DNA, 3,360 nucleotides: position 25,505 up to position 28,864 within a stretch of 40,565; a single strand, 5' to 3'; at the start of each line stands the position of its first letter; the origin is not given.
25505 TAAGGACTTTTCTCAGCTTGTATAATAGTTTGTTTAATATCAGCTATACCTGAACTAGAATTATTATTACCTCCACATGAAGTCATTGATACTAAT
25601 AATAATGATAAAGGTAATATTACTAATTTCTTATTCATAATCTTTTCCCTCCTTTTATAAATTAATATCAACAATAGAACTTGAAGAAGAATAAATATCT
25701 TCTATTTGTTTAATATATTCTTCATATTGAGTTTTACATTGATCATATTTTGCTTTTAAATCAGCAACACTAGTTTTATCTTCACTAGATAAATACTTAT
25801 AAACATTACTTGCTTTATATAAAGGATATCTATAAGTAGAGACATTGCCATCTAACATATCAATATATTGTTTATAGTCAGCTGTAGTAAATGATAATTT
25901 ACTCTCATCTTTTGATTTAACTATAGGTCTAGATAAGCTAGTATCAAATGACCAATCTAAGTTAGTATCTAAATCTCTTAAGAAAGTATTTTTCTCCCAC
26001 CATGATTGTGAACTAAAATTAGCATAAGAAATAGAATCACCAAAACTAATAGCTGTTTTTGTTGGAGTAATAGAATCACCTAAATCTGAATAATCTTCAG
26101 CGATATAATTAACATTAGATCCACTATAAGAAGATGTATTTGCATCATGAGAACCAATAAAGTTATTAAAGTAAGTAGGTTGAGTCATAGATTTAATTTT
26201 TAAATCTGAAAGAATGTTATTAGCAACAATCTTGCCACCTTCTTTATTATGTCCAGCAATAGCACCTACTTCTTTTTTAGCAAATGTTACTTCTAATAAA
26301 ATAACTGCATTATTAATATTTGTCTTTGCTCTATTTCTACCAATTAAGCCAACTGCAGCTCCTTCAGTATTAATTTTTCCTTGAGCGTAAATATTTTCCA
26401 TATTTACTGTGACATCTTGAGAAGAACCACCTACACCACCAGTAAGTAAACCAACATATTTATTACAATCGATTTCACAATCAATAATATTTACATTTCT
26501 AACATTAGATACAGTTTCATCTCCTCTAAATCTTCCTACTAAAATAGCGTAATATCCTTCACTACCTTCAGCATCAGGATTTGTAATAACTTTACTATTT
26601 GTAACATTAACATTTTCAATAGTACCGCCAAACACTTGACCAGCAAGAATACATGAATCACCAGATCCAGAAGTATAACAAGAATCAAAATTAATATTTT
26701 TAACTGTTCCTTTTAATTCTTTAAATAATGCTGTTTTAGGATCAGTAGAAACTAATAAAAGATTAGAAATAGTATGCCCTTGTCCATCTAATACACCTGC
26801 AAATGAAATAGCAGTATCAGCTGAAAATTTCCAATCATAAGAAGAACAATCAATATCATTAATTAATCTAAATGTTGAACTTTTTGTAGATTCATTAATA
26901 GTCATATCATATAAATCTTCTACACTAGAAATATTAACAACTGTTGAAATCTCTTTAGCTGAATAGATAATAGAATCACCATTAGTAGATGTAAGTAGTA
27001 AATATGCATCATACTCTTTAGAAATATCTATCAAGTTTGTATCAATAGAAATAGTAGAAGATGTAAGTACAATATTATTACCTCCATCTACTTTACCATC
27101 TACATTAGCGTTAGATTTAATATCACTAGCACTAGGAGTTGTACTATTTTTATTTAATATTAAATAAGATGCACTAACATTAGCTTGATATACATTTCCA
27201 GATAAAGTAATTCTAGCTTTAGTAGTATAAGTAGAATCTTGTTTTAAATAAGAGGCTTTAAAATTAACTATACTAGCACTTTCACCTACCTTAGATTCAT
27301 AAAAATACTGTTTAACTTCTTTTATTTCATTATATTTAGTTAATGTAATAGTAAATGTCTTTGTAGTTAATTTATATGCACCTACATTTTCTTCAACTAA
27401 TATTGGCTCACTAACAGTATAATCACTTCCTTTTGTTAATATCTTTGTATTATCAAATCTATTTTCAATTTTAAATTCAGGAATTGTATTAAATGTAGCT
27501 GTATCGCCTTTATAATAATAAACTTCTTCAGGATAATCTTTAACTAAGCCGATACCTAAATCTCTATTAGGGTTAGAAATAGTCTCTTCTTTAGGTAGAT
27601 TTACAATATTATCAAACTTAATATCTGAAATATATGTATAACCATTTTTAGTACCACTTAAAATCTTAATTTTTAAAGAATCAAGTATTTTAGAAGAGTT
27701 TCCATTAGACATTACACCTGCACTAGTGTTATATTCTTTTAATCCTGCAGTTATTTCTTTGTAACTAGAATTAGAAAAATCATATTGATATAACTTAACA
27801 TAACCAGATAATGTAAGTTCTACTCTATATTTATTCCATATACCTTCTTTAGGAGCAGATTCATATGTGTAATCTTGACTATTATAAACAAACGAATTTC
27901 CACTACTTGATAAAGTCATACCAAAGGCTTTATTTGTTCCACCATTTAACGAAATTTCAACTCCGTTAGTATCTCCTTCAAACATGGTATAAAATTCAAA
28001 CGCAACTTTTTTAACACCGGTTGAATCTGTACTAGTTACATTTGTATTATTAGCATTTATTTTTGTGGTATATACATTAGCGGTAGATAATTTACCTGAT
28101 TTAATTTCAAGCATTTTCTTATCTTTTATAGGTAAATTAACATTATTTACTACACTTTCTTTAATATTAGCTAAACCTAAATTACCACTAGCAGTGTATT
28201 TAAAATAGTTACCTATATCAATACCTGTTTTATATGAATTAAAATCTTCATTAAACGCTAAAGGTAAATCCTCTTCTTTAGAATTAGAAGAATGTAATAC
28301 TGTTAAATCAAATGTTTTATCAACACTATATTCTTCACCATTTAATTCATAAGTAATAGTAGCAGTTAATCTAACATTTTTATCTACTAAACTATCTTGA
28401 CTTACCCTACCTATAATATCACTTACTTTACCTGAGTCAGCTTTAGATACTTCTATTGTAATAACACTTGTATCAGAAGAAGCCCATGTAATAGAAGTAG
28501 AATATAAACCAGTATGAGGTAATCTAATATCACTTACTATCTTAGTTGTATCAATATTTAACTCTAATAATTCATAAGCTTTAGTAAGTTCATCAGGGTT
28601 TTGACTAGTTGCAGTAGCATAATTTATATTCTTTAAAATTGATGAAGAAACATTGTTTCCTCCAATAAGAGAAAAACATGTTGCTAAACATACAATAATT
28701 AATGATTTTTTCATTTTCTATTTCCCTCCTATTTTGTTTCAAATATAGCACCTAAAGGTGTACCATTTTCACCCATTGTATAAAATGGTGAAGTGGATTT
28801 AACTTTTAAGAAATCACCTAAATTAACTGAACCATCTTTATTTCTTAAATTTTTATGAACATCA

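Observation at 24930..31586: Divergent surface-protein locus with a pectate-lyase-like beta-helix lipoprotein, a 1019-aa GLUG protein and two orphan lipoproteins, but no transporter or catabolic genes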

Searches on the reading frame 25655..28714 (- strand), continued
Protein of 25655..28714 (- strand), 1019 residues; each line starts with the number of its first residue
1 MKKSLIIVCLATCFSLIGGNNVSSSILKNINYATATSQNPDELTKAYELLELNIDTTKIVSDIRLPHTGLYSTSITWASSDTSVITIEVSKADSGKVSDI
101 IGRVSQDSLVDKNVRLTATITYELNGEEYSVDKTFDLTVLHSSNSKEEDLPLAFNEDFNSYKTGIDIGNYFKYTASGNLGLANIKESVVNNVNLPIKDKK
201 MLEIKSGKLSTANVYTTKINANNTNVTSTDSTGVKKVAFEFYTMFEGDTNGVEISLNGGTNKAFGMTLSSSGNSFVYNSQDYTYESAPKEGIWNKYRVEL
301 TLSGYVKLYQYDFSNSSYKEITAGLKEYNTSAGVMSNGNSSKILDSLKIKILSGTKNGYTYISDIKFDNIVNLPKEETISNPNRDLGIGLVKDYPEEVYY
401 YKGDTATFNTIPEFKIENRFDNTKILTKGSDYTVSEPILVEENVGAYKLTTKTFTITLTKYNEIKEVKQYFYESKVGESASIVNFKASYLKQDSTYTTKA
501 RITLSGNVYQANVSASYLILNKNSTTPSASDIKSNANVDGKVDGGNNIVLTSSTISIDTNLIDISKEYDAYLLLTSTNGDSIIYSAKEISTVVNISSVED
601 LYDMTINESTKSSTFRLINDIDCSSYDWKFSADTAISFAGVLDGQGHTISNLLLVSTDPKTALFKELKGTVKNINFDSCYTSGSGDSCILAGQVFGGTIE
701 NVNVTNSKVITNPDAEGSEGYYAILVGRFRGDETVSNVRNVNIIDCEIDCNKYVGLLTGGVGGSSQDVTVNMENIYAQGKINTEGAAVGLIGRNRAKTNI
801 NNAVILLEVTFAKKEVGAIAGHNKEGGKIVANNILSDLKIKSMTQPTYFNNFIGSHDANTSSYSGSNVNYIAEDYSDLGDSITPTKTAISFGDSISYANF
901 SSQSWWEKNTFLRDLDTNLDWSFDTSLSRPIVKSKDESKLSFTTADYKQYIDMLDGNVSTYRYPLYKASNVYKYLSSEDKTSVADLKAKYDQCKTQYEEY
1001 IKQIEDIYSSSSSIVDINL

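Call 38: predict_structure(alignment_id=A1)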
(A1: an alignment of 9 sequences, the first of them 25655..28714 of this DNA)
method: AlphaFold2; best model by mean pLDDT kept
length: 1019 residues; sequences in the alignment: 9
mean_pLDDT: 75.8   pTM: 0.43
mean pLDDT of the five models: 75.8, 71.7, 71.7, 69.9, 69.1
residues with pLDDT >= 90: 208; 70-90: 522; 50-70: 174; < 50: 115
segments of 3 or more residues with pLDDT < 50: 1-38, 93-95, 145-149, 278-281, 880-896, 902-904, 906-919, 925-932, 1007-1019
pLDDT, mean of each block of 10 residues (from residue 1): 31 26 26 35 64 65 69 77 86 58 82 87 67 84 53 81 73 67 69 64 77 83 84 85 86 86 83 64 60 89 80 86 58 53 86 82 91 86 83 86 86 87 86 91 84 90 87 85 79 72 85 93 89 91 91 84 87 91 84 78 77 82 75 72 89 87 91 95 91 92 94 70 93 87 93 90 76 92 84 91 85 84 80 78 64 65 68 54 39 45 48 47 48 52 80 75 72 81 88 85 55 34
secondary structure, 60 per line:
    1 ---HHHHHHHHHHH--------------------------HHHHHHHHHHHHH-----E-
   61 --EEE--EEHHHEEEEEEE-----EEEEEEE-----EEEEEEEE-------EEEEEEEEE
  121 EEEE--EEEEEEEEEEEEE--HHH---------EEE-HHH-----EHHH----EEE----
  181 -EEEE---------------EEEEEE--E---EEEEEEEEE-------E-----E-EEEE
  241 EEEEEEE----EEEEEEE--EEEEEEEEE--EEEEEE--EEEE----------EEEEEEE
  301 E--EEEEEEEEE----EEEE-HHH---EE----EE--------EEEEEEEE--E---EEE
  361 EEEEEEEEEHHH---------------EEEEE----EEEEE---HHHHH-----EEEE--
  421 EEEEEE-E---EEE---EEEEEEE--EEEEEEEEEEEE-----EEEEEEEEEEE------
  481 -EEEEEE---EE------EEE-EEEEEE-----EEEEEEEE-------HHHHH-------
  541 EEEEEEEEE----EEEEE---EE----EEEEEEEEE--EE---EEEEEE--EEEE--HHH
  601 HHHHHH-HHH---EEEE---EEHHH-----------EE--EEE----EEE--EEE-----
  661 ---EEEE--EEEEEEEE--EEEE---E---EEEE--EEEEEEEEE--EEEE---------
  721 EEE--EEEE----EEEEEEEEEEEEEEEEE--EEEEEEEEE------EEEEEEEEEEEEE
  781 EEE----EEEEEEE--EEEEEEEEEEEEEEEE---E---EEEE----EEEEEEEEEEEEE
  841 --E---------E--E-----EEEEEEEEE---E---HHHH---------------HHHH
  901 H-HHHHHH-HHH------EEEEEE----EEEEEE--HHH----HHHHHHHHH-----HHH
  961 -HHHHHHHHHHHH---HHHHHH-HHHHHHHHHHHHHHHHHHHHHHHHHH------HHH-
elements in order (helices of 4 or more, strands of 3 or more residues): H4-14 H41-53 E63-65 E73-79 E85-91 E97-104 E112-124 E127-139 E154-156 E174-176 E182-185 E201-206 E213-221 E237-247 E252-258 E261-269 E272-277 E280-283 E294-301 E304-312 E317-320 E344-351 E358-369 E388-392 E397-401 H405-409 E415-418 E421-426 E432-434 E438-444 E447-458 E464-474 E482-487 E499-501 E503-508 E514-521 H529-533 E541-549 E554-558 E568-576 E584-589 E592-595 H598-606 E614-617 E641-643 E648-650 E653-655 E664-667 E670-677 E680-683 E691-694 E697-705 E708-711 E721-723 E726-729 E734-750 E753-761 E768-783 E788-794 E797-812 E820-823 E828-840 E862-870 H878-881 H897-901 H903-908 E919-924 E929-934 H944-952 H962-973 H977-982 H984-1009

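Call 41: fold_search(model_id=the predicted structure, library=pdb)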
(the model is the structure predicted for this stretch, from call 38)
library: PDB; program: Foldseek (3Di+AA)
matches with E <= 10: 1174; with E <= 0.001: 13
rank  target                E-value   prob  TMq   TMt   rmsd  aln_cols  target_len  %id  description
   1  5ho0                  2.2e-07  1.00  0.12  0.15  20.4       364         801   15  Crystal structure of AbnA (closed conformation), a GH43 extracellular arabinanase from Geobacillus stearothermophilus (released 2017-02-01)
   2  2zxq                  8.2e-05  0.93  0.10  0.09  21.7       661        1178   10  Crystal structure of endo-alpha-N-acetylgalactosaminidase from Bifidobacterium longum (EngBF) (released 2009-06-16)
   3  2v5y                  1.0e-04  1.00  0.11  0.19  20.9       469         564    9  Crystal structure of the receptor protein tyrosine phosphatase mu ectodomain (released 2007-09-11)
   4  8zi4_A                1.7e-04  0.99  0.15  0.22  17.6       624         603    8  Cryo-EM structure of wtEP-trypsinogen (released 2025-05-21)
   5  5mqr                  2.3e-04  1.00  0.15  0.14   7.3       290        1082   11  Sialidase BT_1020 (released 2017-03-22)
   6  9qc8_B                2.8e-04  1.00  0.13  0.12  21.9       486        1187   10  BoNT-NTNH-HA70 complex from Clostridium botulinum Serotype B1 (released 2025-09-10)
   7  6qev_B                3.1e-04  0.89  0.10  0.08  21.9       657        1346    9  EngBF DARPin Fusion 4b B6 (released 2019-11-06)
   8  3f85                  3.1e-04  0.57  0.07  0.13  25.1       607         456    9  Structure of fusion complex of homo trimeric major pilin subunits CfaB of CFA/I fimbirae from ETEC E. coli (released 2009-08-11)
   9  6qep                  3.4e-04  0.87  0.10  0.08  22.6       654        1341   10  EngBF DARPin Fusion 4b H14 (released 2019-11-06)
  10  6qfo                  6.9e-04  0.89  0.11  0.09  22.7       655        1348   10  EngBF DARPin Fusion 9b 3G124 (released 2019-11-06)
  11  6qfk_A                7.6e-04  0.75  0.10  0.08  22.4       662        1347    9  EngBF DARPin Fusion 4b G10 (released 2019-11-06)
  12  6sh9_B                8.7e-04  0.85  0.11  0.09  22.8       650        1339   10  EngBF DARPin Fusion 4b D12 (released 2019-11-06)
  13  8a19_A                8.7e-04  0.85  0.11  0.09  22.6       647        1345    9  Structure of a leucinostatin derivative determined by host lattice display : L1E4V1 construct (released 2022-12-07)
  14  7kwb_A                1.2e-03  0.77  0.09  0.19  24.1       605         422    9  Surface glycan-binding protein B from Bacteroides thetaiotaomicron (released 2021-02-17)
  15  8q28_B                2.0e-03  1.00  0.14  0.47   7.7       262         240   14  Se-Met labelled TtX122A - A domain of unknown function from the Teredinibacter turnerae protein TERTU_3803 (released 2024-03-13)
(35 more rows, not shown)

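Call 42: find_related_loci(query=A1, collection=genome_contigs, flank=8000)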
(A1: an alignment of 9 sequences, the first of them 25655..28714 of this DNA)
Query A1 (1019 aa) in genome_contigs; peptide patterns used: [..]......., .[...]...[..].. (x = any residue, [..] = any of these).
102 stretches matched a pattern; 18 encode a relative of the query (tblastn E <= 1e-3); 18 distinct loci.
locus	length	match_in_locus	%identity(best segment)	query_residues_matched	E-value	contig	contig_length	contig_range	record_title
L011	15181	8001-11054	78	1-1019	0e+0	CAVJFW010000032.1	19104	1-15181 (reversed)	bacterium isolate H07616-L1_cleanbin_000037 genome assembly, contig: Spades_H07616-L1_contig_1940, whole genome shotgun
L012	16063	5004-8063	73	1-1019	0e+0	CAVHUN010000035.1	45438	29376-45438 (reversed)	uncultured Prevotella sp. isolate H07654-L1_cleanbin_000041 genome assembly, contig: Spades_H07654-L1_contig_529, whole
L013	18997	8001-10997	45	1-993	0e+0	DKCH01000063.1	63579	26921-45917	MAG TPA_asm: Bacillales bacterium UBA6879 UBA6879_contig_81, whole genome shotgun sequence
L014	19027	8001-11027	39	2-1007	0e+0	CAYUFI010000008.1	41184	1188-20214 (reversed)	MAG TPA_asm: uncultured Clostridiaceae bacterium isolate binchicken_co353_744 genome assembly, contig: NODE_1411_length_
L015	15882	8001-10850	40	45-1005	0e+0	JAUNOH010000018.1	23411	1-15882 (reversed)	MAG: Bacillota bacterium isolate S34M_St_12 NODE_1056_length_23411_cov_34.678198, whole genome shotgun sequence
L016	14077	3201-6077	39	37-1007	0e+0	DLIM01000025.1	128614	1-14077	MAG TPA_asm: Bacillales bacterium UBA7642 UBA7642_contig_738, whole genome shotgun sequence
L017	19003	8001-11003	37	1-1005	0e+0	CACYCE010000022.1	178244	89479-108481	MAG: uncultured Erysipelotrichaceae bacterium isolate RUG11814 genome assembly, contig: RUG11814_asm_22, whole genome sh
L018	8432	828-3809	37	1-1010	2e-175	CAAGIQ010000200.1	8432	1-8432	MAG TPA_asm: Bacilli bacterium, isolate HGM10890, WGS project CAAGIQ010000000 data, contig: SRS476289_51_k119_318550, wh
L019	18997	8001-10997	37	1-1009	1e-169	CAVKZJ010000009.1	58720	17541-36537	bacterium isolate H07658-L1_cleanbin_000008 genome assembly, contig: Spades_H07658-L1_contig_110, whole genome shotgun s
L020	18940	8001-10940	37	19-1007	3e-168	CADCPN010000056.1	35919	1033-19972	MAG: uncultured Erysipelotrichaceae bacterium isolate RUG14861 genome assembly, contig: RUG14861_asm_56, whole genome sh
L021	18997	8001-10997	37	1-1009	7e-167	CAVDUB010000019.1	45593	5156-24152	bacterium isolate H07675-L1_cleanbin_000035 genome assembly, contig: Spades_H07675-L1_contig_590, whole genome shotgun s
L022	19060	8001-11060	47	1-1019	0e+0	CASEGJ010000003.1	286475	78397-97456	uncultured Bacillales bacterium isolate SI.O46.metabat-bins.30 genome assembly, contig: SI.O46.metabat-bins.30.fa_k141_9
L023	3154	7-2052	38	289-1016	2e-147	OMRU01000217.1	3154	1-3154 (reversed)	uncultured Clostridia bacterium isolate RUG810 genome assembly, contig: scaffold_27972, whole genome shotgun sequence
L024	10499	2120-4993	34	31-1010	5e-160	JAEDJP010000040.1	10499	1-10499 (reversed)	MAG: Bacilli bacterium isolate MAG191 NODE_6815_length_10499_cov_4.224627, whole genome shotgun sequence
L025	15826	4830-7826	37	1-1009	1e-162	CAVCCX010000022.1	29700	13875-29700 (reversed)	Bacteroides uniformis isolate H07666-L1_cleanbin_000019 genome assembly, contig: Spades_H07666-L1_contig_868, whole geno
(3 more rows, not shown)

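Call 75: search_protein_families(library=pfam, alignment_id=A8, max_evalue=0.00001)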
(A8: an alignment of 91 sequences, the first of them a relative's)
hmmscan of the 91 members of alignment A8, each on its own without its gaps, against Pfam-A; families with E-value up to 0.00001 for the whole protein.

A. member 1, L001:614-1693:- (359 aa): 0 families

B. families by the number of members that match (of 91 scanned): 95 families (the first 25 are shown)
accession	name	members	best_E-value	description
PF13635.12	DUF4143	6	3.8e-44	Domain of unknown function (DUF4143)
PF13173.12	AAA_14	6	6.6e-26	AAA domain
PF02659.21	Mntp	3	1.6e-38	Putative manganese efflux pump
PF00702.32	Hydrolase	3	4e-21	haloacid dehalogenase-like hydrolase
PF02463.25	SMC_N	3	6.8e-16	RecF/RecN/SMC N terminal domain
PF13561.12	adh_short_C2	2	4e-59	Enoyl-(Acyl carrier protein) reductase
PF00106.31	adh_short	2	8e-57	short chain dehydrogenase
PF25137.1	ADH_Fe_C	2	9.4e-51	Fe-containing alcohol dehydrogenase family, C-terminal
PF00689.26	Cation_ATPase_C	2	2.9e-46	Cation transporting ATPase, C-terminus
PF01545.26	Cation_efflux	2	1.8e-44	Cation efflux family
PF00465.25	Fe-ADH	2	5.7e-44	Iron-containing alcohol dehydrogenase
PF01554.23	MatE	2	1.5e-35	MatE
PF00485.24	PRK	2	7.1e-35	Phosphoribulokinase / Uridine kinase family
PF00005.33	ABC_tran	2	1.3e-33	ABC transporter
PF01095.25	Pectinesterase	2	3e-32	Pectinesterase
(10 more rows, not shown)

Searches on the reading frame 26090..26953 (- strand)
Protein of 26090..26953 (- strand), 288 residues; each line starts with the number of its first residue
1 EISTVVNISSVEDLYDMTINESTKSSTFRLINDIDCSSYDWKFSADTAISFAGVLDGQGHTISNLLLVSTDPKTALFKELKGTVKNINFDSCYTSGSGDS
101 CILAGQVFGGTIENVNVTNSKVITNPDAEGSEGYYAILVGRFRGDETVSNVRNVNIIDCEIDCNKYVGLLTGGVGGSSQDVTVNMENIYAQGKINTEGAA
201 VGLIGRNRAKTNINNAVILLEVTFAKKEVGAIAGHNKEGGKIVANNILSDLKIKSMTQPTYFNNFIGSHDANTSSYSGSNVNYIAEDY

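Call 49: search_solved_structures(query=A4, max_evalue=1, show_alignments=2)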
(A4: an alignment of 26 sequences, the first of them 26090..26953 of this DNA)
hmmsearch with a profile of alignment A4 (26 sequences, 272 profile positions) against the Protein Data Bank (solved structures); distinct sequences matched with E-value up to 1: 7.
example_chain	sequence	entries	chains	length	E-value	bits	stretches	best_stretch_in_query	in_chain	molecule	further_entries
3n6z_A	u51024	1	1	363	2.6e-22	82.4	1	4-236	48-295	putative immunoglobulin A1 protease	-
7jgj_A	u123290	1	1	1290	6.7e-17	64.6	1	15-265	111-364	Immunoglobulin A1 protease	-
6xja_P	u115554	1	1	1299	7e-17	64.6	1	15-265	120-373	Immunoglobulin A1 protease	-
6xjb_A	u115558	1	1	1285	7.3e-17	64.5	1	15-265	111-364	Immunoglobulin A1 protease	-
7uvl_P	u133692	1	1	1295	7.3e-16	61.2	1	26-271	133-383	LPXTG-motif cell wall anchor domain protein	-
7uvk_A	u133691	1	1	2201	4.6e-15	58.6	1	26-271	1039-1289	IgA1 Protease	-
6nzs_A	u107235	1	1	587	0.0031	19.8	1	82-126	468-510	Dextranase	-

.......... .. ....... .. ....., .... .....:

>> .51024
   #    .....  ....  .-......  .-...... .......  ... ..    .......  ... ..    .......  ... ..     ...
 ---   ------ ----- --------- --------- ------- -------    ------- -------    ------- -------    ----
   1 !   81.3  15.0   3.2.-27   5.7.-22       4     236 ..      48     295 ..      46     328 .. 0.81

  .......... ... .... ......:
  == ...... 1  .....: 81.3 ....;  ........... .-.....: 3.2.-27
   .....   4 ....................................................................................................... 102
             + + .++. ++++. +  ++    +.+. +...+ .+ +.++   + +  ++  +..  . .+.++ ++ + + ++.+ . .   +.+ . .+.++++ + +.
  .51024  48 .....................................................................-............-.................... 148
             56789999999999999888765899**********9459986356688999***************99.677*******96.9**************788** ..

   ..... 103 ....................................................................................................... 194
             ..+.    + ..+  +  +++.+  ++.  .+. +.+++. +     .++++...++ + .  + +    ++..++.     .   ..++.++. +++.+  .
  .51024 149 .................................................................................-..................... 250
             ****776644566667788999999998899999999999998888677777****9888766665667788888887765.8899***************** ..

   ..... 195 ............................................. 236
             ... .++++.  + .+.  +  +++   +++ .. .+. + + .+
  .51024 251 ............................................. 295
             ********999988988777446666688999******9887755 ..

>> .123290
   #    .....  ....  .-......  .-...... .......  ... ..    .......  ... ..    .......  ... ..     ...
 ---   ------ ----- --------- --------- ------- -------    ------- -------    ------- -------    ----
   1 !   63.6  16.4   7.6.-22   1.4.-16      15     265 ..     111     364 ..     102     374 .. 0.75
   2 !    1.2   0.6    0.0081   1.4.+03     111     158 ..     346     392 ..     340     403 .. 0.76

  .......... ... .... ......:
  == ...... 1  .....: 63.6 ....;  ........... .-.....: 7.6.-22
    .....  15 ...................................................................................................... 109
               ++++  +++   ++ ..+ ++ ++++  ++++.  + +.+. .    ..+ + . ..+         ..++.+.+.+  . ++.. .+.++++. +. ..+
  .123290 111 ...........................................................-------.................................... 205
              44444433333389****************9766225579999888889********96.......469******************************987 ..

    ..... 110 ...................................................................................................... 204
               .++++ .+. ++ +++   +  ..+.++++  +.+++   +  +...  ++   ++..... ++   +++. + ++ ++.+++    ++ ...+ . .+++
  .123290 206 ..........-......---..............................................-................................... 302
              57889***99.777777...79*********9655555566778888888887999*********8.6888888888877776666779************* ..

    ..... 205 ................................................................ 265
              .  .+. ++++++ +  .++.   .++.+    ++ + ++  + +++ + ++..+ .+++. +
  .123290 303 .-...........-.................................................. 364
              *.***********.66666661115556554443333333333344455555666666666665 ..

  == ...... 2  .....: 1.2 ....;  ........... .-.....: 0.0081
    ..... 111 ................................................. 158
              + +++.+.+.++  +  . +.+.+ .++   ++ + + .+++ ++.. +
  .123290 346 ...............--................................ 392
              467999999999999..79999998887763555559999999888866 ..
